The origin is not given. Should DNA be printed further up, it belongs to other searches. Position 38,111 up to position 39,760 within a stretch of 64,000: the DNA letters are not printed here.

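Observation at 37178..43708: Phosphonate biosynthesis/activation cassette (NTP transferase, bicupin, PEP mutase-like::cytidylyltransferase, Ppd, Fe-ADH) inside a glycan locus, suggesting a phosphonoglycan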

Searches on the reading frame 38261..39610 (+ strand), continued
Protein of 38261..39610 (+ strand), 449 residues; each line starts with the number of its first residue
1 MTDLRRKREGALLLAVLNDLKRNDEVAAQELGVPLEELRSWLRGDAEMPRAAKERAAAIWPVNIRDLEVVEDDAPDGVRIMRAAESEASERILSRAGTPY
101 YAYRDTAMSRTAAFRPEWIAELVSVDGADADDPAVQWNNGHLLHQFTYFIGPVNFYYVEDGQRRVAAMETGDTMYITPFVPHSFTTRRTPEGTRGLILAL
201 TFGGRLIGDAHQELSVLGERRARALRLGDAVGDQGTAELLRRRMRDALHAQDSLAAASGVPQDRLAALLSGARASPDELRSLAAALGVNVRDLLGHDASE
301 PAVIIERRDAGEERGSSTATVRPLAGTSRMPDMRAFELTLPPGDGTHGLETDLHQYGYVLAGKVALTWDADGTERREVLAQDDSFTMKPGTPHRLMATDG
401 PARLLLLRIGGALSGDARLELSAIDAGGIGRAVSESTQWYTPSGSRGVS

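Call 32: find_encoding_contigs(protein=P0003, flank=10000, max_places=3)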
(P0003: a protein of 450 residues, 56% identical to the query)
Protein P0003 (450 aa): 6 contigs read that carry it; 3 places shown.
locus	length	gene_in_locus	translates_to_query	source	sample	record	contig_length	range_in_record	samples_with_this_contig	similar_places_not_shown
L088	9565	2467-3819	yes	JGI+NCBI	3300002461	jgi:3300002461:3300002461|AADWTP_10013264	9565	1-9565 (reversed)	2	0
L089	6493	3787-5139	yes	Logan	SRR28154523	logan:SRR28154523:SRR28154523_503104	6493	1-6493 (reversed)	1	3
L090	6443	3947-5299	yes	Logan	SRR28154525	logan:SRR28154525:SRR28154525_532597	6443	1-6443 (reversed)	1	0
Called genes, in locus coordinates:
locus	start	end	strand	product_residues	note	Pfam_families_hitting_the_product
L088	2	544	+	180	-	PF13714:PEP_mutase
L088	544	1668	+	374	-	PF02776:TPP_enzyme_N, PF02775:TPP_enzyme_C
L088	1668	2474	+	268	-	PF00483:NTP_transferase, PF12804:NTP_transf_3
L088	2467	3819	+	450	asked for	PF07883:Cupin_2 (faint), PF01381:HTH_3 (weak), PF13560:HTH_31 (weak)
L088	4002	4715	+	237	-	PF04991:LicD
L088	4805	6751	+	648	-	PF16177:ACAS_N, PF00501:AMP-binding, PF13193:AMP-binding_C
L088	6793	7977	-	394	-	PF01041:DegT_DnrJ_EryC1, PF01212:Beta_elim_lyase (weak)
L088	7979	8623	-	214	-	PF17836:PglD_N, PF00132:Hexapep (weak)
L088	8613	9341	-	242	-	PF02397:Bac_transf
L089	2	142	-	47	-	?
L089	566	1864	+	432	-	PF01467:CTP_transf_like, PF13714:PEP_mutase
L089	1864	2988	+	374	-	PF02776:TPP_enzyme_N, PF02775:TPP_enzyme_C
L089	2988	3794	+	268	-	PF00483:NTP_transferase, PF12804:NTP_transf_3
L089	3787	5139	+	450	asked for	PF07883:Cupin_2 (faint), PF01381:HTH_3 (weak), PF13560:HTH_31 (weak)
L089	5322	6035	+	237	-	PF04991:LicD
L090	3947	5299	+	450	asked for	PF07883:Cupin_2 (faint), PF01381:HTH_3 (weak), PF13560:HTH_31 (weak)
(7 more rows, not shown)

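Call 52: search_protein_families(library=pfam, proteins=[L008:8675-9985:+, L008:11412-12308:+, L008:14696-15430:+, L008:15439-16140:+, L008:6961-8076:-, L008:6137-6943:-, L056:1174-3618:+, L056:5809-6633:+], max_evalue=0.01)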
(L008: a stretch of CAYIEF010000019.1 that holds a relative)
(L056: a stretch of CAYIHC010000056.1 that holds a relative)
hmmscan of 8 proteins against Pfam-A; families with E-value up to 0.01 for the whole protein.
L008:8675-9985:+ (436 aa): 3 families
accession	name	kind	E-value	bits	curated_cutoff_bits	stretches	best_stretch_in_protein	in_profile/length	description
PF13714.12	PEP_mutase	-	4.8e-55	187.2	31.5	1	149-408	1-240/240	Phosphoenolpyruvate phosphomutase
PF01467.32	CTP_transf_like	-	1.7e-17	64.3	21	1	12-133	7-132/133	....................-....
PF22095.1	BT_3535-like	-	0.0081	16.6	27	0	280-388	50-159/182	BT_3535-like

L008:11412-12308:+ (298 aa): 0 families

L008:14696-15430:+ (244 aa): 4 families
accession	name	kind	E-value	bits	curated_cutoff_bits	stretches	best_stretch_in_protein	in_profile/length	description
PF02224.24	Cytidylate_kin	-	3.5e-54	184.2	26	1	12-209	1-195/211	Cytidylate kinase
PF13189.12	Cytidylate_kin2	-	1.2e-09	39.1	28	1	11-191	1-153/176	Cytidylate kinase-like family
PF13238.12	AAA_18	-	0.00028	21.8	29.4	1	12-164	1-112/128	AAA domain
PF13207.12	AAA_17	-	0.00035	21.3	27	1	20-67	6-50/136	AAA domain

L008:15439-16140:+ (234 aa): 1 family
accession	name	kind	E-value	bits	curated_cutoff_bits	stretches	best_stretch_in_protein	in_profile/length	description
PF01066.26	CDP-OH_P_transf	-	3.6e-12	47.4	22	1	41-155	4-110/152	CDP-alcohol phosphatidyltransferase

L008:6961-8076:- (371 aa): 6 families
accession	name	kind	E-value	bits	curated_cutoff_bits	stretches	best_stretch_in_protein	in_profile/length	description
PF00535.33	Glycos_transf_2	-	3.5e-39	134.9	23.3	1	51-219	1-167/168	Glycosyl transferase family 2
PF13641.12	Glyco_tranf_2_3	-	1.3e-17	65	27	1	50-265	3-220/230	Glycosyltransferase like family 2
PF13632.12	Glyco_trans_2_3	-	1.4e-08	35.2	27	1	132-329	2-188/198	Glycosyl transferase family group 2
PF10111.15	Glyco_tranf_2_2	-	1.6e-07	31.5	27.3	1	51-140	1-93/276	Glycosyltransferase like family 2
PF02709.20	Glyco_transf_7C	-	3.7e-06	26.9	23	1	195-252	10-70/78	N-terminal domain of galactosyltransferase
PF13506.12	Glyco_transf_21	-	0.0079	16.1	21.7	0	122-266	24-166/174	Glycosyl transferase family 21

L008:6137-6943:- (268 aa): 2 families
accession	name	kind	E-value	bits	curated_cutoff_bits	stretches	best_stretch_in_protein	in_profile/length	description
PF05050.19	Methyltransf_21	-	2.8e-16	60.6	22.7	1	100-240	1-154/173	Methyltransferase FkbM domain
PF13649.12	Methyltransf_25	-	0.0067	17.5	27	0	98-151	1-55/97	Methyltransferase domain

L056:1174-3618:+ (814 aa): 6 families
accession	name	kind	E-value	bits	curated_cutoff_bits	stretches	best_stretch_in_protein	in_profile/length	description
PF13714.12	PEP_mutase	-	1.1e-55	189.2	31.5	1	265-506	1-236/240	Phosphoenolpyruvate phosphomutase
PF12804.13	NTP_transf_3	-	1.4e-22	81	27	2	3-124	1-120/160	MobA-like NTP transferase domain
PF00483.29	NTP_transferase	-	1.6e-13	51.3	21.2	1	2-115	1-126/245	Nucleotidyl transferase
PF01128.25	IspD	-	3.5e-08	33.9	27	1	2-52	2-50/221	2-C-methyl-D-erythritol 4-phosphate cytidylyltransferase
PF00463.27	ICL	-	3.6e-08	32.8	26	1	334-418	150-236/526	Isocitrate lyase family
PF01755.23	Glyco_transf_25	-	0.0073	16.6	24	0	91-195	83-192/199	Glycosyltransferase family 25 (LPS biosynthesis protein)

L056:5809-6633:+ (274 aa): 1 family
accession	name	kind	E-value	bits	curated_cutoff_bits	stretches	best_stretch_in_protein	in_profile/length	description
PF01066.26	CDP-OH_P_transf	-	2.2e-13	51.3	22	1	44-153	3-106/152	CDP-alcohol phosphatidyltransferase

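Call 55: search_protein_families(library=ncbifam, proteins=[L056:3596-4720:+, L056:4710-5807:+], max_evalue=0.00001)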
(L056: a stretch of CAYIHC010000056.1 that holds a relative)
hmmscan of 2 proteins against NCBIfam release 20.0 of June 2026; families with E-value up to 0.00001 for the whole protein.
L056:3596-4720:+ (374 aa): 20 families
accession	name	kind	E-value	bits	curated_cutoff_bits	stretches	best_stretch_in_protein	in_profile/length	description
TIGR03297.1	Ppyr-DeCO2ase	equivalog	8.1e-100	334.3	312.5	1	19-370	2-360/360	phosphonopyruvate decarboxylase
TIGR03846.1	sulfopy_beta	equivalog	7.1e-51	172.7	221.5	1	188-370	1-181/182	sulfopyruvate decarboxylase subunit beta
NF004813.0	PRK06163.1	equivalog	7.1e-41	140.1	240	1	191-370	19-196/202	hypothetical protein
TIGR03845.1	sulfopyru_alph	equivalog_domain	3.9e-19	69.1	147.95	1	10-145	4-138/160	sulfopyruvate decarboxylase subunit alpha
NF006052.0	PRK08199.1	subfamily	1.1e-09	37.2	539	1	189-363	370-552/559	thiamine pyrophosphate protein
TIGR02177.1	PorB_KorB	subfamily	1.4e-08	34.6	261.9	1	200-307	28-133/286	2-oxoacid:acceptor oxidoreductase, beta subunit, pyruvate/2-ketoisovalerate family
NF041171.1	Oxoac_fdxbeta_Archa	equivalog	3e-08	33.3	423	1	191-301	21-129/296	2-oxoacid:ferredoxin oxidoreductase subunit beta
NF007207.0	PRK09628.1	equivalog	4.4e-08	33.1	364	1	192-309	35-148/277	2-oxoglutarate ferredoxin oxidoreductase subunit beta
TIGR00118.1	acolac_lg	equivalog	4.9e-08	31.9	538.35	1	137-355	322-546/557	biosynthetic-type acetolactate synthase large subunit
NF004919.0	PRK06276.1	equivalog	8e-08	31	866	1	137-284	325-469/582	acetolactate synthase large subunit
NF006319.0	PRK08527.1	equivalog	1.2e-07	30.5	905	1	149-355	329-550/565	acetolactate synthase large subunit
NF006203.0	PRK08327.1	equivalog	3.2e-07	29.3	456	0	158-260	360-463/571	thiamine pyrophosphate-requiring protein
NF006524.0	PRK08978.1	equivalog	5.2e-07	28.3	738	1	185-286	351-457/548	acetolactate synthase 2 catalytic subunit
NF004710.0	PRK06048.1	equivalog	6.8e-07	28.1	976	0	191-362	371-556/561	acetolactate synthase large subunit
TIGR03336.1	IOR_alpha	equivalog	7.2e-07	27.9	650.9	1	230-306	404-480/595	indolepyruvate ferredoxin oxidoreductase subunit alpha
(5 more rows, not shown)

L056:4710-5807:+ (365 aa): 14 families
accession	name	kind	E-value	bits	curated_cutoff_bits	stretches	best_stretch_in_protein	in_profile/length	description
TIGR02638.1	lactal_redase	equivalog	1.5e-57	195.1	523.15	1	6-359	11-377/379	lactaldehyde reductase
TIGR03405.1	Phn_Fe-ADH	equivalog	8.6e-54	182.6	423.7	1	61-347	59-351/355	iron-containing alcohol dehydrogenase PsrA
NF010378.0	PRK13805.1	equivalog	4.6e-52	176.9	951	1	19-296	475-772/872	bifunctional acetaldehyde-CoA/alcohol dehydrogenase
NF041833.1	Fe_ADH_ErcA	equivalog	7.8e-51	173.4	550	1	15-361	20-378/382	alcohol dehydrogenase-like regulatory protein ErcA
NF007911.0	PRK10624.1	equivalog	4.7e-48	164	537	1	6-360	12-377/382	lactaldehyde reductase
NF058672.1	4HyButDHCUPNE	equivalog_domain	3.2e-47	161.5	500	1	44-362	47-375/378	4-hydroxybutyrate dehydrogenase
NF011998.0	PRK15454.1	equivalog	1.4e-41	142.6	556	1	62-330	88-360/395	ethanolamine utilization ethanol dehydrogenase EutG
NF050025.1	SulfAcetaldRedSarD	equivalog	5.4e-40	137.4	700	1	62-361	69-381/385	sulfoacetaldehyde reductase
NF053866.1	CholDhdGbsBBac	equivalog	1.1e-35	123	550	1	10-359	23-385/392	choline dehydrogenase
NF007363.0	PRK09860.1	equivalog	2.3e-35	122.5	581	1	44-359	52-377/383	L-threonine dehydrogenase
TIGR04266.1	NDMA_methanol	equivalog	7.6e-21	74.4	625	1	57-284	71-306/420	NDMA-dependent methanol dehydrogenase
NF011717.0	PRK15138.1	equivalog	1.5e-20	73.6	645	1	8-337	15-358/387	alcohol dehydrogenase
NF041822.1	daptide_DH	equivalog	2.6e-12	46.3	300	1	55-203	31-186/363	daptide-type RiPP biosynthesis dehydogenase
NF002022.0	PRK00843.1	equivalog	2.7e-08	33.2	413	1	4-147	13-139/350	NAD(P)-dependent glycerol-1-phosphate dehydrogenase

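Call 89: search_dna_similar(query=window:38261-39610:+, collection=plasmids, mode=protein, max_rows=10)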
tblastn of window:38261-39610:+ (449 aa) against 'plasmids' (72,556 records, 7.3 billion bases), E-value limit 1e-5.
No match.

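Call 93: find_encoding_contigs(protein=P0002, flank=5000, max_places=1)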
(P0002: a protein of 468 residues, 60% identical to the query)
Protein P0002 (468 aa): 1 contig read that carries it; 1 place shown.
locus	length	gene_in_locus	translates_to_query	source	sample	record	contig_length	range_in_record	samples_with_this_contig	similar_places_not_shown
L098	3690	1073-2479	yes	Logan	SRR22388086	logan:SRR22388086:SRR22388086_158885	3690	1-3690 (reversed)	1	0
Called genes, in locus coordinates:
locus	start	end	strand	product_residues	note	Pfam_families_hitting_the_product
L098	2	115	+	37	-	?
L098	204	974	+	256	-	PF00483:NTP_transferase, PF12804:NTP_transf_3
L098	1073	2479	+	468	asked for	PF07883:Cupin_2 (faint)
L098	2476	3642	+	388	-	PF00465:Fe-ADH, PF13685:Fe-ADH_2, PF25137:ADH_Fe_C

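Call 94: find_encoding_contigs(protein=P0006, flank=10000, max_places=1)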
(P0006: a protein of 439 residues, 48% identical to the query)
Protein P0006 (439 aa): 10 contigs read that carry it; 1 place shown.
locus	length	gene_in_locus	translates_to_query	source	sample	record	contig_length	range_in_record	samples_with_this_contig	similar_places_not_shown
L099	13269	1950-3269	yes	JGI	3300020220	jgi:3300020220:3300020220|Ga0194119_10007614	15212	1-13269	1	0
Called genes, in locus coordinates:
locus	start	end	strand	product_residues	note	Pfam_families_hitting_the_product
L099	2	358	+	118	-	?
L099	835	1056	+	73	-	-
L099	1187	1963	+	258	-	PF00483:NTP_transferase, PF12804:NTP_transf_3 (weak)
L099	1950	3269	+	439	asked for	PF13443:HTH_26 (weak)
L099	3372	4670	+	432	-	PF01467:CTP_transf_like, PF13714:PEP_mutase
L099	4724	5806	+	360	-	PF02776:TPP_enzyme_N, PF02775:TPP_enzyme_C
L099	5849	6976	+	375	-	PF00465:Fe-ADH, PF25137:ADH_Fe_C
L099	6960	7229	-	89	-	-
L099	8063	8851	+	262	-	PF04991:LicD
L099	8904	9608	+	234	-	PF04991:LicD (weak)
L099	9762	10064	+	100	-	-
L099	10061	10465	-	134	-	PF13808:DDE_Tnp_1_assoc (weak)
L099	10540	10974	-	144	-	-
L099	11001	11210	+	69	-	-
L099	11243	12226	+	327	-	PF00535:Glycos_transf_2, PF10111:Glyco_tranf_2_2 (weak)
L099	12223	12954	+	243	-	PF05050:Methyltransf_21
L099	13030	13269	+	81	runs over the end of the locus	PF00534:Glycos_transf_1 (weak)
